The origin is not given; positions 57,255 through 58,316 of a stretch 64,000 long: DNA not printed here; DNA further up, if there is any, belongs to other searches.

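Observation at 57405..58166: SRD5A/DET2-type steroid 5-alpha-reductase with catalytic residues intact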

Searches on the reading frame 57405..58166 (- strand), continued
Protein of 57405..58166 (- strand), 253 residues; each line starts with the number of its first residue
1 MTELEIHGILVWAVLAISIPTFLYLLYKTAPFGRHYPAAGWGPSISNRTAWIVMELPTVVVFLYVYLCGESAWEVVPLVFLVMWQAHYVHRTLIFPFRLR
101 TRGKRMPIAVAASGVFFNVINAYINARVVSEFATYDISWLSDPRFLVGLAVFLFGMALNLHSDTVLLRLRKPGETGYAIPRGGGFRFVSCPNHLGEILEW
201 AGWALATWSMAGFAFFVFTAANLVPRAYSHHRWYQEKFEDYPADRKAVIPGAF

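Call 34: search_protein_families(library=pfam, proteins=[L010:12572-13858:+, L010:13966-15606:+, L010:16613-17548:+, L010:17545-18237:+, L010:18470-19324:+, L010:4113-5222:+, L010:1767-3128:+, L010:11201-11689:-, L024:15680-18571:-, L010:807-1718:+], max_evalue=0.001)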
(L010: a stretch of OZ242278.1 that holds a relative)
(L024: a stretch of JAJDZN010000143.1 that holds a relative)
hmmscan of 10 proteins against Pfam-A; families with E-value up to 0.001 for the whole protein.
L010:12572-13858:+ (428 aa): 2 families
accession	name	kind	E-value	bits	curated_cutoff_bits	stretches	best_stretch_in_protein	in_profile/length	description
PF13433.12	Peripla_BP_5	-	1.8e-166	554.1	27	1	29-396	1-360/363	Periplasmic binding protein domain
PF13458.12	Peripla_BP_6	-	3.2e-71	241.2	31.7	1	28-377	1-343/343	Periplasmic binding protein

L010:13966-15606:+ (546 aa): 2 families
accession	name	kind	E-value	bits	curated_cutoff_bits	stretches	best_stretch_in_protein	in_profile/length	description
PF02653.21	BPD_transp_2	-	3.5e-47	161.2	26.8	1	256-527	1-267/269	Branched-chain amino acid transport system / permease component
PF13646.12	HEAT_2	-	0.00073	20.2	27.7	0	139-177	11-48/88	HEAT repeats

L010:16613-17548:+ (311 aa): 7 families
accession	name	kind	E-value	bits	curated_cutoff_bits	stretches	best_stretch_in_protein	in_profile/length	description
PF00005.33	ABC_tran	-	1.1e-28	101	25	1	82-236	2-137/137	ABC transporter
PF12399.14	BCA_ABC_TP_C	-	1.5e-07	31.3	25.5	1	284-307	2-25/27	Branched-chain amino acid ATP-binding cassette transporter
PF13304.12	AAA_21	-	1.5e-06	29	27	0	95-111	3-19/304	AAA domain, putative AbiEii toxin, Type IV TA system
PF02463.25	SMC_N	-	4.1e-06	26.8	40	1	74-280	6-213/220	RecF/RecN/SMC N terminal domain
PF13476.12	AAA_23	-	3.3e-05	25.1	27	1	73-112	2-40/201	AAA domain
PF13175.12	AAA_15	-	0.00013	22.1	32.1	1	73-111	6-43/374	AAA ATPase domain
PF13604.12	AAA_30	-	0.00062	20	27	0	90-122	17-49/191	AAA domain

L010:17545-18237:+ (230 aa): 2 families
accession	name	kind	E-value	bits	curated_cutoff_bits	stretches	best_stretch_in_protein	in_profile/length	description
PF00005.33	ABC_tran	-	2.2e-31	109.7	25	1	16-159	1-136/137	ABC transporter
PF13304.12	AAA_21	-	1.9e-10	41.8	27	1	29-97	2-83/304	AAA domain, putative AbiEii toxin, Type IV TA system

L010:18470-19324:+ (284 aa): 1 family
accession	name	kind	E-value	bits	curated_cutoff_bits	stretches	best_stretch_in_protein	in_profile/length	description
PF01774.22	UreD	-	1.2e-52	179.5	27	1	58-253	1-199/201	UreD urease accessory protein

L010:4113-5222:+ (369 aa): 3 families
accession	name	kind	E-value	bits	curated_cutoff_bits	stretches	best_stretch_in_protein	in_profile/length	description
PF00730.31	HhH-GPD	-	5.1e-23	81.9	26.2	1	37-168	1-104/108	HhH-GPD superfamily base excision DNA repair protein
PF14815.12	NUDIX_4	-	7.7e-20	71.2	35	1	239-349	2-113/113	NUDIX domain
PF00633.29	HHH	-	2.5e-07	30.6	24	1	102-129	2-29/30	Helix-hairpin-helix motif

L010:1767-3128:+ (453 aa): 7 families
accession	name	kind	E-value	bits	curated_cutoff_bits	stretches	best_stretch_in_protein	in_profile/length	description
PF13365.12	Trypsin_2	-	6.3e-34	118.2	27.6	1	90-225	1-144/144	Trypsin-like peptidase domain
PF13180.12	PDZ_2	-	5.7e-24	84.6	27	1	264-354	1-79/80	PDZ domain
PF00089.32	Trypsin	-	3.3e-23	83.1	20.6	1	90-252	27-220/220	Trypsin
PF17820.7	PDZ_6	-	4.4e-21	74.8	27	2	290-344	1-54/54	PDZ domain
PF00595.29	PDZ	-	9.7e-20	71.2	23.2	2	260-342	7-80/81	PDZ domain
PF14685.13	PDZ_Tricorn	-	1.8e-08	34.7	25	1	294-350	27-85/88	Tricorn protease PDZ domain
PF12812.13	PDZ_1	-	3.3e-06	27.5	28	0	267-324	12-67/78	PDZ-like domain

L010:11201-11689:- (162 aa): 0 families

L024:15680-18571:- (963 aa): 2 families
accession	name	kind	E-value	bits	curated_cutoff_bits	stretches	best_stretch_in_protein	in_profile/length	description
PF02278.25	Lyase_8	-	1.9e-28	100.1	27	1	499-762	13-252/254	Polysaccharide lyase family 8, super-sandwich domain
PF09093.17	Lyase_catalyt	-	1.4e-20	74.3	25.1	1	213-435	147-350/359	Lyase, catalytic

L010:807-1718:+ (303 aa): 2 families
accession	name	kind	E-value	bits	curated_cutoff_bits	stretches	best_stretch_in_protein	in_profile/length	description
PF01556.23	DnaJ_C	-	2.6e-41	141.6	26.6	1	136-277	2-152/152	DnaJ C terminal domain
PF00226.36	DnaJ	-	2e-26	92.3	27.8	1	5-66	1-63/63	DnaJ domain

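Call 35: search_solved_structures(query=L024:6873-8906:+, max_evalue=1e-8)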
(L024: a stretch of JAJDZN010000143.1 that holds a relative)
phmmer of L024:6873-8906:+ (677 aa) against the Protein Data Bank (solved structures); distinct sequences matched with E-value up to 1e-8: 156 (the best 60 are shown).
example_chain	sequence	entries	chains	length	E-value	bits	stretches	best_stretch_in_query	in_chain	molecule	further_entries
6mi0_A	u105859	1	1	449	2.3e-22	82.4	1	229-648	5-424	Cytochrome P450 51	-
7jj1_A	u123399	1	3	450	2.3e-22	82.4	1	229-648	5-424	Cytochrome P450 51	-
6mcw_A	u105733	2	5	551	4.3e-22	81.5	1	229-648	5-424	Cytochrome P450 51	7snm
7tef_A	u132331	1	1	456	4.7e-18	68.2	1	462-649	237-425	Cytochrome P450 51B1 Cyp51B1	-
9bat_A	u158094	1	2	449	9.7e-18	67.1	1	417-647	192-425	Lanosterol 14-alpha demethylase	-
6q2c_A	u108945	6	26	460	4.2e-16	61.7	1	263-645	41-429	Obtusifoliol 14alphademethylase | Obtusifoliol 14alphademethylase, putative | sterol 14a-demethylase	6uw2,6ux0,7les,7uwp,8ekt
7wzl_A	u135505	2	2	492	8.8e-16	60.7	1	485-651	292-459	Putative cytochrome P450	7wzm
5tl8_A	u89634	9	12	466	9.6e-16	60.6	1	425-674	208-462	Protein CYP51 | CYP51, sterol 14alpha-demethylase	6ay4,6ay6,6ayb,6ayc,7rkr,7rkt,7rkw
5veu_A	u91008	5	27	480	5e-15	58.2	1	445-645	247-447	Cytochrome P450 3A5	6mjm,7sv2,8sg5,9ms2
7lad_A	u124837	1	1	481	5e-15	58.2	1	445-645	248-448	Cytochrome P450 3A5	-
2ve3_A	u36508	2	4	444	5.6e-15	58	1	263-668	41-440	PUTATIVE CYTOCHROME P450 120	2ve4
7f3w_A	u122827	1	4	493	2.2e-14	56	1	487-648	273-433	cytochrome P450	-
9njw_A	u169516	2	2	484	2.9e-14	55.7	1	491-643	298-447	Cytochrome P450, CYP11A1 | Ancestral Cytochrome P450 11A1 (CYP11A1)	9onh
8x1w_A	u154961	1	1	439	4.8e-14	54.9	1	243-662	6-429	Taxadiene 5-alpha hydroxylase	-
1e9x_A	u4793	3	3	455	5e-14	54.9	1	451-650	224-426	CYTOCHROME P450 51-LIKE RV0764C | CYTOCHROME P450 51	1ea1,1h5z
2w0a_A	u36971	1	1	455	5.1e-14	54.9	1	451-650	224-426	CYTOCHROME P450 51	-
1u13_A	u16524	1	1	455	5.1e-14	54.9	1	451-650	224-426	Cytochrome P450 51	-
1x8v_A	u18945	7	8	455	5.2e-14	54.8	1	451-650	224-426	Cytochrome P450 51 | STEROL 14ALPHA-DEMETHYLASE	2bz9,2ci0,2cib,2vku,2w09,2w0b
7f3h_A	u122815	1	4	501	6.2e-14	54.6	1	487-648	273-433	Bifunctional cytochrome P450/NADPH--P450 reductase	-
6n6q_A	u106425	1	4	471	7.2e-14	54.4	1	432-664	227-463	Cytochrome P450 (CYP102L1)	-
9wat_A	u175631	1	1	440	2.5e-13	52.6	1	416-645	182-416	Cytochrome P450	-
3czh_A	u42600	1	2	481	5.6e-13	51.4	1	421-651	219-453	Cytochrome P450 2R1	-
3c6g_A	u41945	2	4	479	5.6e-13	51.4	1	421-651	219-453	Cytochrome P450 2R1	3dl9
5vcd_A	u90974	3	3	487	8.3e-13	50.8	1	403-645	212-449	Cytochrome P450 3A4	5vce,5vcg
7kvk_A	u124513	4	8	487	9.1e-13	50.7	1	412-643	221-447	Cytochrome P450 3A4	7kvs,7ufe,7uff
4d6z_A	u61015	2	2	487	1.1e-12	50.4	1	410-643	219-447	CYTOCHROME P450 3A4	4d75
9yk4_A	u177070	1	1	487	1.7e-12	49.8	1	412-645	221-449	Cytochrome P450 3A4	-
4ny4_A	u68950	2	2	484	2.1e-12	49.5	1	412-643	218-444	Cytochrome P450 3A4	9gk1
1w0e_A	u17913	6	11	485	2.1e-12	49.5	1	412-643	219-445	CYTOCHROME P450 3A4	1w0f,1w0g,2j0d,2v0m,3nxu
7lxl_A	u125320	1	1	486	2.1e-12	49.5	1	412-643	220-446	Cytochrome P450 3A4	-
1tqn_A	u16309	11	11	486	2.1e-12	49.5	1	412-643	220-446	cytochrome P450 3A4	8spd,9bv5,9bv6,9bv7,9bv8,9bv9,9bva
3tjs_A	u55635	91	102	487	2.1e-12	49.5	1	412-643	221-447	Cytochrome P450 3A4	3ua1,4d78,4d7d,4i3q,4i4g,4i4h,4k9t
6ma7_A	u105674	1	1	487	5.3e-12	48.2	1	442-643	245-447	Cytochrome P450 3A4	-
8gk3_A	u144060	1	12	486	7.3e-12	47.7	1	442-643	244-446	Cytochrome P450 3A7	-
7mk8_A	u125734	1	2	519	8.4e-12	47.5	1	442-643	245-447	Isoform 2 of Cytochrome P450 3A7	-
5vbu_A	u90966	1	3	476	1.2e-11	47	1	411-659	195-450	Cytochrome P450 21-hydroxylase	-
4y8w_A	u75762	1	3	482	1.2e-11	47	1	411-659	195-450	Cytochrome P450 21-hydroxylase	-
2q9f_A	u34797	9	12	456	1.7e-11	46.5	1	486-644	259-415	Cytochrome P450 46A1 | Cholesterol 24-hydroxylase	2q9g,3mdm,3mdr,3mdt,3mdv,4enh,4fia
4r20_A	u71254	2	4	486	3.8e-11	45.4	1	405-629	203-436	Cytochrome P450 family 17 polypeptide 2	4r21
6b82_A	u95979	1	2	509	2.4e-10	42.7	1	421-644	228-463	Cytochrome P450, family 17, subfamily A, polypeptide 1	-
4dvq_A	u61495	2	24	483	7.2e-10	41.1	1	491-644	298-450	Cytochrome P450 11B2, mitochondrial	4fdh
7m8v_A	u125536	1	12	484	7.9e-10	41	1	491-644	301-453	Cytochrome P450 11B2, mitochondrial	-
4zgx_A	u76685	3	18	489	9.3e-10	40.8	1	491-643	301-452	Cytochrome P450 11B2, mitochondrial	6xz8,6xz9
7m8i_A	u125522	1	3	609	1.2e-09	40.4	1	491-644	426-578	Adrenodoxin, Cytochrome P450 11B2, mitochondrial fusion enzyme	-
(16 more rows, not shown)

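Call 36: search_protein_families(library=ncbifam, proteins=[L024:6873-8906:+, L024:4999-6159:-, L052:5423-6397:+, L143:6001-6978:+, L068:7550-8827:+], max_evalue=0.00001)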
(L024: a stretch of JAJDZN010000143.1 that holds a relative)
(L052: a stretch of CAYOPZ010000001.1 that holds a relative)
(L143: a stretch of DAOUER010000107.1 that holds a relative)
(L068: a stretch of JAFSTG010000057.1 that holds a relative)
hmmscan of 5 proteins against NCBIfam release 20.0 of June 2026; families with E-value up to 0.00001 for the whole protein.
L024:6873-8906:+ (677 aa): 5 families
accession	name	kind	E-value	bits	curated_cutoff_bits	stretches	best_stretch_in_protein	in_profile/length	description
NF050147.1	aminopyruv_ApyO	equivalog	6.2e-24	84.4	525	1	314-645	76-399/444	RiPP biosynthesis cytochrome P450 ApyO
NF045812.1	PentlenOxigase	equivalog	2.5e-21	76.1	800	1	324-643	89-413/444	pentalenene oxygenase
NF051859.1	AlbFlvMonOxTrpSyn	equivalog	3.5e-16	58.8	700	1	313-644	97-432/457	bifunctional albaflavenone monooxygenase/terpene synthase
TIGR04538.1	P450_cycloAA_1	subfamily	1.3e-08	34.1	500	1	532-632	257-359/395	cytochrome P450, cyclodipeptide synthase-associated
NF041802.1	P450_SolI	exception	5.7e-06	25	850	1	536-634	299-390/424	solanimycin biosynthesis cytochrome P450 SolI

L024:4999-6159:- (386 aa): 2 families
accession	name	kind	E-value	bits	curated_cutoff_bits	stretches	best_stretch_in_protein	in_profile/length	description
NF052579.1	BetMthstMoxSdmAMthl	equivalog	5.2e-07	28.9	600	1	50-132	18-97/351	4beta-methylsterol monooxygenase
NF042946.1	3PPDioc_HcaE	equivalog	3.1e-06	26.5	830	1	46-132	35-120/450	3-phenylpropionate/cinnamic acid dioxygenase subunit alpha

L052:5423-6397:+ (324 aa): 20 families
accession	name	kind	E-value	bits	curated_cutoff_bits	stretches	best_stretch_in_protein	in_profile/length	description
TIGR03466.1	HpnA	hypoth_equivalog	1.6e-62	211.3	367.65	1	3-324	3-327/327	hopanoid-associated sugar epimerase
NF052578.1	StrlDmthSdmBMthl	equivalog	1.1e-57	196.3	600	1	2-323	2-327/328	sterol demethylase protein SdmB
NF042422.1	oxyalk_red_OleD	equivalog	1.3e-24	87.2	580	1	1-305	1-314/329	2-alkyl-3-oxoalkanoate reductase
NF042423.1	oxyalk_red_Shew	equivalog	6.8e-22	78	580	1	2-171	10-179/331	2-alkyl-3-oxoalkanoate reductase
TIGR01181.1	dTDP_gluc_dehyt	equivalog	2.7e-20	72.7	365.1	1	3-227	2-245/321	dTDP-glucose 4,6-dehydratase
TIGR01179.1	galE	equivalog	3.8e-17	62.1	262.3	1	3-163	2-173/332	UDP-glucose 4-epimerase GalE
TIGR04180.1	EDH_00030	hypoth_equivalog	7.6e-14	51.5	475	1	4-215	2-227/297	NAD-dependent 4,6-dehydratase LegB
NF058621.1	DiazavRedAvaA7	equivalog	6.7e-13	48.9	400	1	1-219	1-225/304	3-diazoavenalumate denitrifying reductase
TIGR01746.1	Thioester-redct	subfamily_domain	1.7e-12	47.3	213.35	1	57-168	83-197/371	thioester reductase domain-containing protein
NF043036.1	ErythonDh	equivalog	4.9e-11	42.4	325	1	1-169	1-183/321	D-erythronate dehydrogenase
NF004520.0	PRK05865.1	equivalog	8.7e-11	40.4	1509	1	1-141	1-106/854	sugar epimerase family protein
NF007490.0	PRK10084.1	subfamily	1.5e-10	40.7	649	0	135-227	165-261/361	dTDP-glucose 4,6-dehydratase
NF007582.0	PRK10217.1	equivalog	1.7e-10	40.6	698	0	135-228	158-255/355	dTDP-glucose 4,6-dehydratase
NF041293.1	G6PDh_Azf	equivalog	1.5e-09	37.7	400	1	3-114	5-119/252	NAD-dependent glucose-6-phosphate dehydrogenase Azf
NF007956.0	PRK10675.1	subfamily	2.6e-09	36.7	394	1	1-150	1-162/338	UDP-glucose 4-epimerase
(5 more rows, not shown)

L143:6001-6978:+ (326 aa): 21 families
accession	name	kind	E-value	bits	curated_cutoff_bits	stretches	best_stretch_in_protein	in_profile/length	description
TIGR03466.1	HpnA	hypoth_equivalog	1.8e-75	253.9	367.65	1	2-325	1-326/327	hopanoid-associated sugar epimerase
NF052578.1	StrlDmthSdmBMthl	equivalog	8e-70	236.2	600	1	2-324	1-326/328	sterol demethylase protein SdmB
NF042422.1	oxyalk_red_OleD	equivalog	1.5e-29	103.4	580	1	2-311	1-319/329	2-alkyl-3-oxoalkanoate reductase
NF042423.1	oxyalk_red_Shew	equivalog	2e-24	86.3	580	1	3-306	10-320/331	2-alkyl-3-oxoalkanoate reductase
TIGR04180.1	EDH_00030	hypoth_equivalog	1.6e-20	73.4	475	1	4-246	1-257/297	NAD-dependent 4,6-dehydratase LegB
TIGR01746.1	Thioester-redct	subfamily_domain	1.5e-15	57.3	213.35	1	63-172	88-199/371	thioester reductase domain-containing protein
TIGR01181.1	dTDP_gluc_dehyt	equivalog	4.5e-15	55.6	365.1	1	4-324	2-315/321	dTDP-glucose 4,6-dehydratase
TIGR01179.1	galE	equivalog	3.1e-14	52.6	262.3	1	4-149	2-154/332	UDP-glucose 4-epimerase GalE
NF058621.1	DiazavRedAvaA7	equivalog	1e-13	51.6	400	1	2-223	1-226/304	3-diazoavenalumate denitrifying reductase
NF043036.1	ErythonDh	equivalog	6.7e-13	48.5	325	1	2-172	1-183/321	D-erythronate dehydrogenase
NF041293.1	G6PDh_Azf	equivalog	6.8e-12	45.3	400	1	3-118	4-121/252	NAD-dependent glucose-6-phosphate dehydrogenase Azf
NF004520.0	PRK05865.1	equivalog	4.9e-10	37.9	1509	1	2-118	1-109/854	sugar epimerase family protein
TIGR03589.1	PseB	equivalog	9.2e-10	38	407.75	1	3-116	6-129/324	UDP-N-acetylglucosamine 4,6-dehydratase (inverting)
NF007582.0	PRK10217.1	equivalog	1.4e-08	34.2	698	1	3-231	3-255/355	dTDP-glucose 4,6-dehydratase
NF007956.0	PRK10675.1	subfamily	1.5e-08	34.1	394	1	2-148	1-157/338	UDP-glucose 4-epimerase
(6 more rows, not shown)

L068:7550-8827:+ (425 aa): 8 families
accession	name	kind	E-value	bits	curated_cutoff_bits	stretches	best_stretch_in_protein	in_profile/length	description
TIGR03997.1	mycofact_OYE_2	equivalog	3.1e-52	177.9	793.15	1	4-269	1-267/645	mycofactocin system FadH/OYE family oxidoreductase 2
NF041087.1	bile_acid_BaiCD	equivalog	2.8e-51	174.4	825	1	4-257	3-256/642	bile acid Fe-S flavoenzyme BaiCD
NF010047.0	PRK13523.1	equivalog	1.9e-44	152.1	431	1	1-263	1-261/339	NADPH dehydrogenase NamA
NF006101.0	PRK08255.1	equivalog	6.5e-36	123.7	1078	1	4-258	398-665/768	bifunctional salicylyl-CoA 5-hydroxylase/oxidoreductase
NF007899.0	PRK10605.1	subfamily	1.6e-35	123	403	1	2-210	3-228/365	N-ethylmaleimide reductase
NF045592.1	bili_reduct_N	equivalog_domain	3e-31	108.9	425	1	4-243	1-242/363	bilirubin reductase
NF045599.1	bili_reduct_long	exception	1e-25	90.1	750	1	5-248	1-250/641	bilirubin reductase, long form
TIGR03996.1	mycofact_OYE_1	hypoth_equivalog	2.1e-16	59.6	627.9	1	16-257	13-251/633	mycofactocin system FadH/OYE family oxidoreductase 1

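Call 49: search_protein_families(library=pfam, proteins=[L103:10680-13025:-, L103:9701-10732:+, L103:8353-9087:-, L103:2491-3378:+, L097:2210-3382:+, L097:7879-9009:-], max_evalue=0.001)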
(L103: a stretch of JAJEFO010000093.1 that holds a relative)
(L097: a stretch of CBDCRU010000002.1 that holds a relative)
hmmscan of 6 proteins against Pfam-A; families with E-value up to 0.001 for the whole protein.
L103:10680-13025:- (781 aa): 3 families
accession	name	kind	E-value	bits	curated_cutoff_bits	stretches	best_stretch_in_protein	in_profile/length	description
PF13243.12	SQHop_cyclase_C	-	1.5e-54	185.6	26.1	1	418-743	2-318/319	Squalene-hopene cyclase C-terminal domain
PF13249.12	SQHop_cyclase_N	-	5.4e-51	173.9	26.2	1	116-407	4-290/291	Squalene-hopene cyclase N-terminal domain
PF00432.27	Prenyltrans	-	0.00011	22.2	26.5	0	634-710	51-118/304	Prenyltransferase alpha-alpha toroid domain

L103:9701-10732:+ (343 aa): 8 families
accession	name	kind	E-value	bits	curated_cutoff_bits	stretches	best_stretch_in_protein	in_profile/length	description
PF08498.15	Sterol_MT_C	-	9.3e-21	74.2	21.7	1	281-338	8-65/66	Sterol methyltransferase C-terminal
PF08241.18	Methyltransf_11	-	6.2e-18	65.7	21.2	1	102-196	1-93/95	Methyltransferase domain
PF13649.12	Methyltransf_25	-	4e-17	63.1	27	1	101-193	1-96/97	Methyltransferase domain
PF13847.12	Methyltransf_31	-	1.3e-16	61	27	1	96-202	2-113/145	Methyltransferase domain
PF02353.26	CMAS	-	1.5e-14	54.4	27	1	41-252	3-217/273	Mycolic acid cyclopropane synthetase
PF13489.12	Methyltransf_23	-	2.5e-13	50.5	27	1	89-248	16-162/164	Methyltransferase domain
PF08242.18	Methyltransf_12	-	1.3e-10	42.3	30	1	102-196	1-98/98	Methyltransferase domain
PF01209.24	Ubie_methyltran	-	4.3e-10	39.8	20.1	1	86-197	36-150/233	ubiE/COQ5 methyltransferase family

L103:8353-9087:- (244 aa): 0 families

L103:2491-3378:+ (295 aa): 2 families
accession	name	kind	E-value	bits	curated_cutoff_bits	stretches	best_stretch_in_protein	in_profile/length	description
PF13276.12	HTH_21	-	5.7e-08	33.3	28.1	1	180-228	10-60/60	HTH-like domain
PF00665.32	rve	-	2.7e-07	31.2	32.6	1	252-292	3-45/102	Integrase core domain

L097:2210-3382:+ (390 aa): 1 family
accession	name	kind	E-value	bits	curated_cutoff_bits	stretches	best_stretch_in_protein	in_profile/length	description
PF01053.26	Cys_Met_Meta_PP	-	7.7e-143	476.1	27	1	12-385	3-380/381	Cys/Met metabolism PLP-dependent enzyme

L097:7879-9009:- (376 aa): 1 family
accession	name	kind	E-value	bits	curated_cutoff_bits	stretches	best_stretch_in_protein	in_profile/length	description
PF02574.22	S-methyl_trans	-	1.4e-27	97.8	22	1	17-184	1-159/283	Homocysteine S-methyltransferase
